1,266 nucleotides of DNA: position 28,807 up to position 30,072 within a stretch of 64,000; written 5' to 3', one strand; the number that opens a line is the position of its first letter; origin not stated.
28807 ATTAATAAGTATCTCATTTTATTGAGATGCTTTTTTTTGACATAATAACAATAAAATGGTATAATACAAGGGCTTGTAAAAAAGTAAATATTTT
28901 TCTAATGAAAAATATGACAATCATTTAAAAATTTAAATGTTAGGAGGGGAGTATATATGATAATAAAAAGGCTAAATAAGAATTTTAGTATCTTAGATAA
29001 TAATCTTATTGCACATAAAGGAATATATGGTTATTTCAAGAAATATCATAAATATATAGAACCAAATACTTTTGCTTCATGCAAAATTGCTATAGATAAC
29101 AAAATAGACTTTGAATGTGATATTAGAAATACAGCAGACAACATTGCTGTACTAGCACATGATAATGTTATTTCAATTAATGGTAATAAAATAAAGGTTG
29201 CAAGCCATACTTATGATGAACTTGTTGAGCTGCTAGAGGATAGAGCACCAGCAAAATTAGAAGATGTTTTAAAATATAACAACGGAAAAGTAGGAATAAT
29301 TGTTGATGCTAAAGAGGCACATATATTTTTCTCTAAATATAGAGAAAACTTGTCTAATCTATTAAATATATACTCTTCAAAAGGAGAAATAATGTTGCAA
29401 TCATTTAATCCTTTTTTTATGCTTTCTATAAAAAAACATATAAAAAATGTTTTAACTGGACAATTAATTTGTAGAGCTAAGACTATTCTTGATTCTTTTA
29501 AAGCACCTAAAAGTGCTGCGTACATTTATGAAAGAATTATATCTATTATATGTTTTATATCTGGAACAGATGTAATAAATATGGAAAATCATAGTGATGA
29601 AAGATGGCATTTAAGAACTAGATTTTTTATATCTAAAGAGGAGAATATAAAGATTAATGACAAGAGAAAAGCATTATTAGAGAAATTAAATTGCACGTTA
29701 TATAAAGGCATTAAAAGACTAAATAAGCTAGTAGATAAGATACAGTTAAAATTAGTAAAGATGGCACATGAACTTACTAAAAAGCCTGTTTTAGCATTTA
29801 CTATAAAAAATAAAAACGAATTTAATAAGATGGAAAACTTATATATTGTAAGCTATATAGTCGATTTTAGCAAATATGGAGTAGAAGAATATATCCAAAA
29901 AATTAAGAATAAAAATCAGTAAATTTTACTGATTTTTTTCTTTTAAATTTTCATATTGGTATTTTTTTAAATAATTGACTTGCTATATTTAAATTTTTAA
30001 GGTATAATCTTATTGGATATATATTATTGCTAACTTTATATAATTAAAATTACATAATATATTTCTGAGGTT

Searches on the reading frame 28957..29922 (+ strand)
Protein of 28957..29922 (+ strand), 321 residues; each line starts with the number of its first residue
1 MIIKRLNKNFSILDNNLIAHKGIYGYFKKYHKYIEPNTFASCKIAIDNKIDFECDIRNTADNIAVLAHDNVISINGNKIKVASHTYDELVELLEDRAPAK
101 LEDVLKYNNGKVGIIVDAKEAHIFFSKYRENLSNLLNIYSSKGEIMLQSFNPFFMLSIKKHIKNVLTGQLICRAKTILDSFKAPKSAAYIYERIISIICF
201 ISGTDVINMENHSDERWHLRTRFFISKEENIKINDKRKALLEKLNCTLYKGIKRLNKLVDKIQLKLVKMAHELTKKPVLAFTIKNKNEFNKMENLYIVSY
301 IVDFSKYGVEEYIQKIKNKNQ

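Call 67: search_protein_families(library=pfam, proteins=[window:28957-29922:+], max_evalue=0.00001)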
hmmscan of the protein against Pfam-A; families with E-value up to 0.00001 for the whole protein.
window:28957-29922:+ (321 aa): 1 family
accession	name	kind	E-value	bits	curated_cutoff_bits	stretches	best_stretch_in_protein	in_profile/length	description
PF03009.23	GDPD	-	7.9e-10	39.7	23.6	1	28-172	9-168/244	Glycerophosphoryl diester phosphodiesterase family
